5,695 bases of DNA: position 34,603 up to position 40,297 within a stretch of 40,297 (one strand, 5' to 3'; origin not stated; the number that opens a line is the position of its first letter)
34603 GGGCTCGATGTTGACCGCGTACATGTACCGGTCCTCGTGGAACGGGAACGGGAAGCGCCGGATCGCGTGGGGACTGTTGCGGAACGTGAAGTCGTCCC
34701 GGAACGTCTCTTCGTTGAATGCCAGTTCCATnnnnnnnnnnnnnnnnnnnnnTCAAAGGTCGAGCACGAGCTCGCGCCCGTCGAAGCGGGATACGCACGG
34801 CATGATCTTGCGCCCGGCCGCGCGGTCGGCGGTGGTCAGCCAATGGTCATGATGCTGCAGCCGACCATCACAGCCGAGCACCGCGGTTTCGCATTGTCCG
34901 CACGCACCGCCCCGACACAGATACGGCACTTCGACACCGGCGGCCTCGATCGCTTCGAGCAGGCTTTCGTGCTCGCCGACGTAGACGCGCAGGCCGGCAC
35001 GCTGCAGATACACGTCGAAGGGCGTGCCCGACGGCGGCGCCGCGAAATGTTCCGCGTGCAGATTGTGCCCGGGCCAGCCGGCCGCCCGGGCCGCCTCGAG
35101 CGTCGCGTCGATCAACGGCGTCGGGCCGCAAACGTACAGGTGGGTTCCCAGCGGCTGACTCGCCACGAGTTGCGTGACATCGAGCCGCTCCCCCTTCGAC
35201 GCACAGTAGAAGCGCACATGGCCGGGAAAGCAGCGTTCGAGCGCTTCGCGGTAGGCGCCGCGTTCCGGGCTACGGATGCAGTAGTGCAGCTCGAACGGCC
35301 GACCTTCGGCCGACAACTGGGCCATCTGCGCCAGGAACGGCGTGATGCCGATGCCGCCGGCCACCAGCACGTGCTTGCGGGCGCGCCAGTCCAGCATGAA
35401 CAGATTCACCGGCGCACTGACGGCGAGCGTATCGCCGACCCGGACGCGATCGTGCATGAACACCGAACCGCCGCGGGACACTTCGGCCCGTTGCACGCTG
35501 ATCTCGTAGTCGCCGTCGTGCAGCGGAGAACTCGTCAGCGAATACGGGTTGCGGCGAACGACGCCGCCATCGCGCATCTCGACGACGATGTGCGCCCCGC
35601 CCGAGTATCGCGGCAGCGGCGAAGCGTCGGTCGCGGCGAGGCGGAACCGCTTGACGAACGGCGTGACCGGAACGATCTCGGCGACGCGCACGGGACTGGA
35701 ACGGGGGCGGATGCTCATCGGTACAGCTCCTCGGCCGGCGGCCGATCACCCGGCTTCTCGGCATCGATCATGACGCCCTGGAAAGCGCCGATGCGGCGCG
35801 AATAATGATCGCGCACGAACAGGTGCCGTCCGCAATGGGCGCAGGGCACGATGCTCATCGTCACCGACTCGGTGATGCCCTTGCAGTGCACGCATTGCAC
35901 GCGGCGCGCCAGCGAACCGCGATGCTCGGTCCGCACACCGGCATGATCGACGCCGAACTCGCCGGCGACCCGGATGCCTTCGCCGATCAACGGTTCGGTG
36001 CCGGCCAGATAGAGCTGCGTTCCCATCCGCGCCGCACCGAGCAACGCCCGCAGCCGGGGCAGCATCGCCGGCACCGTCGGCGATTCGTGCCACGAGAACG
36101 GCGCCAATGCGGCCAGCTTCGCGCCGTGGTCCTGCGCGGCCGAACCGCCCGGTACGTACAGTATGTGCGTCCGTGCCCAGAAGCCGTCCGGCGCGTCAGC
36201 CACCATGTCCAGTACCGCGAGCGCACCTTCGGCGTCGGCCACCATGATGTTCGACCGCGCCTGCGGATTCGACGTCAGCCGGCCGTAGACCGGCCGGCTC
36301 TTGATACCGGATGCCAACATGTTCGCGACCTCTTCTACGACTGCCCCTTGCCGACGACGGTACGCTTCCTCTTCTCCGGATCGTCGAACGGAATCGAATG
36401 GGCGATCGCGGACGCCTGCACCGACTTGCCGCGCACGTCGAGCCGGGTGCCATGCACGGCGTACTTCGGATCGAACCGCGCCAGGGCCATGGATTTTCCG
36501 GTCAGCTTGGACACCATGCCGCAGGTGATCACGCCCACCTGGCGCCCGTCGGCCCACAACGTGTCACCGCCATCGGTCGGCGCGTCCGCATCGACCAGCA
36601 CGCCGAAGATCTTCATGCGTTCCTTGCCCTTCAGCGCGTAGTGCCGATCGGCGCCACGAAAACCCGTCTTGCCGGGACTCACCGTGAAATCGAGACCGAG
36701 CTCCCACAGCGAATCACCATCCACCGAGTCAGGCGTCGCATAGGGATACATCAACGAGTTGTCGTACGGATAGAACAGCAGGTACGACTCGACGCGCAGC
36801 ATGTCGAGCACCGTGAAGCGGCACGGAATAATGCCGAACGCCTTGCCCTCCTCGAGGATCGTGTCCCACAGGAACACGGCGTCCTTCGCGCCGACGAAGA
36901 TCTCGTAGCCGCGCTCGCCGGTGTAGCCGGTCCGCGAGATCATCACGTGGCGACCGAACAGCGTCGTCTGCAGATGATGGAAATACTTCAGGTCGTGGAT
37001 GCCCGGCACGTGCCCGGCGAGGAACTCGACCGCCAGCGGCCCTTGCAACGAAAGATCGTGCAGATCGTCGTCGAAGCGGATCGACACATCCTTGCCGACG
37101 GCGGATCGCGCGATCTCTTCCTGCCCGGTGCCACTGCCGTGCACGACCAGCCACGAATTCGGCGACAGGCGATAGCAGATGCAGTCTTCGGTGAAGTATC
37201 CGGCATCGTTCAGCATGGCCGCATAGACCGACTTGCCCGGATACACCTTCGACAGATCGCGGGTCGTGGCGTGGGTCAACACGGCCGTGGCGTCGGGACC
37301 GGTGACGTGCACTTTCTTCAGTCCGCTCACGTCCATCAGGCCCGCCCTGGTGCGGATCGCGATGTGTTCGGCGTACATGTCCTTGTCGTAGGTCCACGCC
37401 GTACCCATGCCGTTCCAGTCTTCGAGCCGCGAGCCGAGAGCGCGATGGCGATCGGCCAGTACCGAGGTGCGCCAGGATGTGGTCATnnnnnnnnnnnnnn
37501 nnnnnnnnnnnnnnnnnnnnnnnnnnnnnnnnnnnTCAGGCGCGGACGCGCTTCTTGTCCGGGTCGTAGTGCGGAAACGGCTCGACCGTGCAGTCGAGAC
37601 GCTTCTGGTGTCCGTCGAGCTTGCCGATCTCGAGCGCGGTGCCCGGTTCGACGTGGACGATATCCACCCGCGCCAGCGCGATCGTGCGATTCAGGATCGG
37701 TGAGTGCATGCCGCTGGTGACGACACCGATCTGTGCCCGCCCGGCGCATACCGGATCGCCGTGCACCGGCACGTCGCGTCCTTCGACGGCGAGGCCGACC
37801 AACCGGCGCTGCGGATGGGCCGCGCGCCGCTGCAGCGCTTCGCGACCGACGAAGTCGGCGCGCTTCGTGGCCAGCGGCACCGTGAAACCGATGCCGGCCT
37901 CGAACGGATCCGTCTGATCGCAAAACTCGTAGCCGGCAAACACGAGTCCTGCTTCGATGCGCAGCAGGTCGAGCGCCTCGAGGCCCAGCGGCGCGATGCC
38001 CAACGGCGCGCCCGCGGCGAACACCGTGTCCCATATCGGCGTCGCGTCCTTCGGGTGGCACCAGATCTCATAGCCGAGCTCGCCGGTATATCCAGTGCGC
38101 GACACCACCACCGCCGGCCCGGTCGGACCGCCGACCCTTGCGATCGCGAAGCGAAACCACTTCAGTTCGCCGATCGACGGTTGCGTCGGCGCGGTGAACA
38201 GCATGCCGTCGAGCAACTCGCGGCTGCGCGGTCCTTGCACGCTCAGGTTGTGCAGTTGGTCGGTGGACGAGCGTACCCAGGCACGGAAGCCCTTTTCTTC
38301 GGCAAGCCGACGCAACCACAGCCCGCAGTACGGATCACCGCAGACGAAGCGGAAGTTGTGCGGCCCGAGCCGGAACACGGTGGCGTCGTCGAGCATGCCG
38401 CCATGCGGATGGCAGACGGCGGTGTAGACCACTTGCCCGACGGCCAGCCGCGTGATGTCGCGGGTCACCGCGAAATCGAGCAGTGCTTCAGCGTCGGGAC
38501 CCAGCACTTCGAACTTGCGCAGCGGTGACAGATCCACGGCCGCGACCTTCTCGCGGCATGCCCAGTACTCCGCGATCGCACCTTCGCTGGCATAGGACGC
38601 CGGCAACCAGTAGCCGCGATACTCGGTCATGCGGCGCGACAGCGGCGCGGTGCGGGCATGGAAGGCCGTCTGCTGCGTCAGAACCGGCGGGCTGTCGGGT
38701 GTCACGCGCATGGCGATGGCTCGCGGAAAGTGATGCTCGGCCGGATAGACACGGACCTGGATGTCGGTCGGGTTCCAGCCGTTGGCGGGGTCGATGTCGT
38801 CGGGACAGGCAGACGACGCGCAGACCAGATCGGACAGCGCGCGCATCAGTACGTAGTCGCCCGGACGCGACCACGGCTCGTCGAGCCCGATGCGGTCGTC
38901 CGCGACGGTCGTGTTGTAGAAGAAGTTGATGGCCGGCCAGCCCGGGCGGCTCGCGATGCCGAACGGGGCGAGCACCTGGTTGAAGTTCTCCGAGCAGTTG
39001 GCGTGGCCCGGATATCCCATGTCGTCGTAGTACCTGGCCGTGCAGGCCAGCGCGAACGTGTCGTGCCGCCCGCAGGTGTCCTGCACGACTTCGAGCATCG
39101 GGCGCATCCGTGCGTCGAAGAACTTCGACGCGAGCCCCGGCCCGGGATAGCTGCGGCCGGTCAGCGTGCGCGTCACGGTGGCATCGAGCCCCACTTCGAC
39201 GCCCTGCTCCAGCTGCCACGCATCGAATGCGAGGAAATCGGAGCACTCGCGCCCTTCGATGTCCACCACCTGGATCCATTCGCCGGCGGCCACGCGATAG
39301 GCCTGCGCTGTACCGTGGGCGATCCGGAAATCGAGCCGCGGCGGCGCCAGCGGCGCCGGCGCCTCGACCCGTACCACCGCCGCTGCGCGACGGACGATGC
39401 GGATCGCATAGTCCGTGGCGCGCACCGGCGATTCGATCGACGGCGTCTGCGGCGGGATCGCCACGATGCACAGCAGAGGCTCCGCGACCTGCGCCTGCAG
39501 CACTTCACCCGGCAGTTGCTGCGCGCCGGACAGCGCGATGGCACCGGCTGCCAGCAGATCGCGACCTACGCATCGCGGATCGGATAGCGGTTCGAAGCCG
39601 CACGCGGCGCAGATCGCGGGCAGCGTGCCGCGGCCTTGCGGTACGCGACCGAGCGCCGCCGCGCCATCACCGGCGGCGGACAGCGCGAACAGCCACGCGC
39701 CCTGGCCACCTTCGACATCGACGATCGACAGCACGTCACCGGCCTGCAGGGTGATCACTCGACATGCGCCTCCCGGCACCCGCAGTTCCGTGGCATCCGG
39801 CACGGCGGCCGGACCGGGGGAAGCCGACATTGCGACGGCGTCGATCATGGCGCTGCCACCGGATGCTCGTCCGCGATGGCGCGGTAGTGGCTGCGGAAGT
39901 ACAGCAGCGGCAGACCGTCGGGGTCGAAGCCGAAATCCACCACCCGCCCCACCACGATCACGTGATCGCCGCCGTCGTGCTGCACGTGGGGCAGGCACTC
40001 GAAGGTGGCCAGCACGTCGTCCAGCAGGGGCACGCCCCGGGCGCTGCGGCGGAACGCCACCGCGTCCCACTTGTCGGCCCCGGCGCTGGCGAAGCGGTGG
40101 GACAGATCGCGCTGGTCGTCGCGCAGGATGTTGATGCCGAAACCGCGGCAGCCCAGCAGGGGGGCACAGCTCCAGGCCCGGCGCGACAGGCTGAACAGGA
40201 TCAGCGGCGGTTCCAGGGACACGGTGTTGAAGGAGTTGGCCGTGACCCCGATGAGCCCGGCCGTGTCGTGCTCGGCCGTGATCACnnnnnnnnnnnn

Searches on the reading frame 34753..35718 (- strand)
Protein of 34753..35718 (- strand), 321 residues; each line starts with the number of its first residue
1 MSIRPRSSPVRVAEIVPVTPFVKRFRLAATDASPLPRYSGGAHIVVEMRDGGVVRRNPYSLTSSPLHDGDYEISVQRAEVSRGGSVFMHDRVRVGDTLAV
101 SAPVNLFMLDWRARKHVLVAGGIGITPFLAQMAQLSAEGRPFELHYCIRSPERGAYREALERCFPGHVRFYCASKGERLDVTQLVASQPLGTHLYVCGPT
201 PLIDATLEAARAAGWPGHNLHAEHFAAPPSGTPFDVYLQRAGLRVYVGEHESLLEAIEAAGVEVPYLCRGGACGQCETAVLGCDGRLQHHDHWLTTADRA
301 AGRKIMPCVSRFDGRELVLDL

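Call 7: search_protein_families(library=ncbifam, proteins=[window:34753-35718:-], max_evalue=0.01)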
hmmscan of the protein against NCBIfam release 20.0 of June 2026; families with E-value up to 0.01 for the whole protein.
window:34753-35718:- (321 aa): 17 families
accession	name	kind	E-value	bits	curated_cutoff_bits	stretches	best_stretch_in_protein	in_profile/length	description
TIGR02160.1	PA_CoA_Oxy5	hypoth_equivalog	3.2e-24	85.4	420.8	1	37-320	32-350/352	1,2-phenylacetyl-CoA epoxidase subunit PaaE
NF009805.0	PRK13289.1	equivalog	4.7e-24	85.1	432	1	11-226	158-393/399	NO-inducible flavohemoprotein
NF058606.1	GlBtMonoRdsGbcB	equivalog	1.2e-20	73.7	500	2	11-133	17-137/362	glycine betaine monooxygenase reductase subunit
NF007964.0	PRK10684.1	equivalog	5.1e-19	68.4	383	1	10-302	12-317/333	NADH oxidoreductase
NF040810.1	BenC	equivalog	1.4e-18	67.2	430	2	25-227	122-332/333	benzoate 1,2-dioxygenase electron transfer component BenC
NF008822.0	PRK11872.1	equivalog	2.2e-16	59.8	402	2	85-150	181-248/341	anthranilate 1,2-dioxygenase electron transfer component AntC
NF045803.1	MethMoxFADbindMmoC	equivalog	8.1e-16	57.7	500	2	35-141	137-241/343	aromatic/alkene monooxygenase hydroxylase FAD-binding subunit MmoC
NF004317.0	PRK05713.1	equivalog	5.1e-13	48.9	338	2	9-130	93-209/312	iron-sulfur-binding ferredoxin reductase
NF041393.1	Frdxn_Halo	equivalog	4.6e-08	32.9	150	1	245-288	40-81/128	ferredoxin Fer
NF007985.1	PRK10713.1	equivalog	2.1e-07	30.4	75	1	239-309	4-70/81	class I ribonucleotide reductase maintenance protein YfaE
TIGR02008.1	fdx_plant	subfamily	9e-07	28.6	81.15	1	245-309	17-79/97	ferredoxin [2Fe-2S]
NF000796.0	PRK00054.1-1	equivalog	5e-06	25.9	224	1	10-212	6-191/254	dihydroorotate dehydrogenase electron transfer subunit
NF006220.0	PRK08345.1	subfamily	1.4e-05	24.5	395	1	8-130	11-130/294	cytochrome-c3 hydrogenase subunit gamma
TIGR01941.1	nqrF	equivalog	1.9e-05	23.8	295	0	247-292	46-93/405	NADH:ubiquinone reductase (Na(+)-transporting) subunit F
NF000799.0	PRK00054.1-4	equivalog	4.6e-05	22.6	314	1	93-206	85-202/258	dihydroorotate dehydrogenase electron transfer subunit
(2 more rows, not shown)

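Call 57: search_protein_families(library=pfam, proteins=[window:34753-35718:-], max_evalue=0.00001)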
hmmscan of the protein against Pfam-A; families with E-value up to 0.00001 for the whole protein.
window:34753-35718:- (321 aa): 3 families
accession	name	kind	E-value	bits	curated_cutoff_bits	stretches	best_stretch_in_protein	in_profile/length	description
PF22290.1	DmmA-like_N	-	2e-12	48.1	33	1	107-218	12-122/124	Dimethylamine monooxygenase subunit DmmA-like, N-terminal domain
PF00111.32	Fer2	-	4.9e-10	39.7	21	1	239-311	4-75/77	2Fe-2S iron-sulfur cluster binding domain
PF00175.26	NAD_binding_1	-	6.1e-06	27.3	22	0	118-206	1-107/109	Oxidoreductase NAD-binding domain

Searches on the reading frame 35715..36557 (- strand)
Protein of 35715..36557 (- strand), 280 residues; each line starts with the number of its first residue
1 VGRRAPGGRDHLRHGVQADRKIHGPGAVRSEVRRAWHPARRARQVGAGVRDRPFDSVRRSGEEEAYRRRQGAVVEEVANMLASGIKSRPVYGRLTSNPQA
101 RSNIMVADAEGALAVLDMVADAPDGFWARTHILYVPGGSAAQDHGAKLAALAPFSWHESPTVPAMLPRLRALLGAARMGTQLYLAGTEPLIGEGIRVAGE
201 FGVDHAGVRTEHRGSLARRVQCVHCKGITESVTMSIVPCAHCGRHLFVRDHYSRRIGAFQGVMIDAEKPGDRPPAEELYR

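Call 57: search_protein_families(library=pfam, proteins=[window:35715-36557:-], max_evalue=0.00001)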
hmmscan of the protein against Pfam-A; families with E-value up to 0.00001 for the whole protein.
window:35715-36557:- (280 aa): 2 families
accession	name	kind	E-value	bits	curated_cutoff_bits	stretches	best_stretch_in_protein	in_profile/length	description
PF22290.1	DmmA-like_N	-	3.5e-33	115.1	33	1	84-207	2-123/124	Dimethylamine monooxygenase subunit DmmA-like, N-terminal domain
PF22289.1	DmmA-like_C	-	9e-21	74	27.4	1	219-262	1-44/44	Dimethylamine monooxygenase subunit DmmA-like, C-terminal domain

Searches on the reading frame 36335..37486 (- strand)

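Call 7: search_protein_families(library=ncbifam, proteins=[window:36335-37486:-], max_evalue=0.01)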
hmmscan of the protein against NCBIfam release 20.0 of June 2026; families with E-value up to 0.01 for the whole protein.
window:36335-37486:- (383 aa): 9 families
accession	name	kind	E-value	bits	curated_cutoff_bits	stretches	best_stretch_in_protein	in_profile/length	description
NF053776.1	TmaoDeMthMsil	equivalog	1.3e-62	212.5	1100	1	6-374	386-760/763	trimethylamine N-oxide demethylase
NF001567.0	PRK00389.1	subfamily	3.3e-56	190.8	300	1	6-362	4-349/359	glycine cleavage system aminomethyltransferase GcvT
NF010093.0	PRK13579.1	equivalog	4.1e-44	150.9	459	1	7-370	11-366/371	glycine cleavage system aminomethyltransferase GcvT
TIGR00528.1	gcvT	equivalog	1.4e-42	145.9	235.85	1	9-357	5-351/362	glycine cleavage system aminomethyltransferase GcvT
TIGR01372.1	soxA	subfamily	2.5e-30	105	1164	1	33-374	642-994/996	sarcosine oxidase subunit alpha family protein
NF009133.0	PRK12486.1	equivalog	4e-25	88.5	410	1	41-353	48-354/369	dimethylsulfoniopropionate demethylase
NF047633.1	SyrngDmethDesA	equivalog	4.2e-12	45.3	800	1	57-220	57-233/453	syringate O-demethylase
NF047885.1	VanMgalDeMLigM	equivalog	1.1e-08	34.5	580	1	39-225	37-239/461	vanillate/3-O-methylgallate O-demethylase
TIGR01375.1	soxG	subfamily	0.0041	17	143.95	0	48-80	69-102/152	sarcosine oxidase subunit gamma family protein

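Call 57: search_protein_families(library=pfam, proteins=[window:36335-37486:-], max_evalue=0.00001)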
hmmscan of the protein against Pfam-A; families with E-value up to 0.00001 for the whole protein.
window:36335-37486:- (383 aa): 2 families
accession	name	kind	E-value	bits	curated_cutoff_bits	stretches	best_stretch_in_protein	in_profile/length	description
PF01571.26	GCV_T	-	8.2e-59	199.4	25.6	1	10-242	1-240/255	Aminomethyltransferase folate-binding domain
PF08669.17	GCV_T_C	-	2.3e-10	40.7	25.9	1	293-360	3-73/80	Glycine cleavage T-protein C-terminal barrel domain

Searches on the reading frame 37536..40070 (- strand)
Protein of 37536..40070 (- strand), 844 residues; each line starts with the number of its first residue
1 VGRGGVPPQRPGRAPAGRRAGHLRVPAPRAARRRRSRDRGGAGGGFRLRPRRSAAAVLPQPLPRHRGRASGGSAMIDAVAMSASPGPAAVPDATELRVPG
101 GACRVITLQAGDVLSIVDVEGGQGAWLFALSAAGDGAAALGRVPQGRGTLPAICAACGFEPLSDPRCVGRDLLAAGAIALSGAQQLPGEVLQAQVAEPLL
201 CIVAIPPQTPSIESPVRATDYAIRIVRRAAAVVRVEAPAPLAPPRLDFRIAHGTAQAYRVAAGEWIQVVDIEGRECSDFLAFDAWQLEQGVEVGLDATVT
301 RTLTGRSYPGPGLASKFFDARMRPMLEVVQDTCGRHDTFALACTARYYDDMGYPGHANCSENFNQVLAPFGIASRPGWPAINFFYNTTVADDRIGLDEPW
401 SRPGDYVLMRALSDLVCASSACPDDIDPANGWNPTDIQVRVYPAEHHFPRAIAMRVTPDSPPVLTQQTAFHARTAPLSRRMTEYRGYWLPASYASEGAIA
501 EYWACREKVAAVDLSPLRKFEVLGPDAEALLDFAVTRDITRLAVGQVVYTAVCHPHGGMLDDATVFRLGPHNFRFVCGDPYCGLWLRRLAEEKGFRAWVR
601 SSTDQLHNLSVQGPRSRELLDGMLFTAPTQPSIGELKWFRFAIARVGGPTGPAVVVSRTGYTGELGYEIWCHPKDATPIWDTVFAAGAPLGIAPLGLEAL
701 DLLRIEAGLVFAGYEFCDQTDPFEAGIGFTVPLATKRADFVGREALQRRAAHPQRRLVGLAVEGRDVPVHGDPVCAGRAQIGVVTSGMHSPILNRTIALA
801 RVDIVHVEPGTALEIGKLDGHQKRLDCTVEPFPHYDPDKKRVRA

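Call 57: search_protein_families(library=pfam, proteins=[window:37536-40070:-], max_evalue=0.00001)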
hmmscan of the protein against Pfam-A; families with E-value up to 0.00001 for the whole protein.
window:37536-40070:- (844 aa): 3 families
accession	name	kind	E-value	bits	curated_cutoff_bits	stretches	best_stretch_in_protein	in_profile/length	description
PF01571.26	GCV_T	-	7.4e-64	215.9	25.6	1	471-729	2-254/255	Aminomethyltransferase folate-binding domain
PF09347.15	DUF1989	-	4.4e-48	163.6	27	1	249-416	2-168/168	Domain of unknown function (DUF1989)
PF08669.17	GCV_T_C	-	2.8e-17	62.8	25.9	1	755-836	1-80/80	Glycine cleavage T-protein C-terminal barrel domain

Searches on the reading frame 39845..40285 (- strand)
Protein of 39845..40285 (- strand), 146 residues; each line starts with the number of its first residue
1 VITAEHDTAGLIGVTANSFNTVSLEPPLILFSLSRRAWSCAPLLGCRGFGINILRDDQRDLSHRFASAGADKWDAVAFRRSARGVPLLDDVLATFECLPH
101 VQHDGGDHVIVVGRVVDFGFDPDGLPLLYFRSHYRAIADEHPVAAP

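Call 57: search_protein_families(library=pfam, proteins=[window:39845-40285:-], max_evalue=0.00001)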
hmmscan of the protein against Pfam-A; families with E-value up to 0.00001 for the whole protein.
window:39845-40285:- (146 aa): 1 family
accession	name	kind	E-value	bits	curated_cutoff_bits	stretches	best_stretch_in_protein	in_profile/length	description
PF01613.24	Flavin_Reduct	-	1.7e-34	119.6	27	1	1-137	10-152/153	Flavin reductase like domain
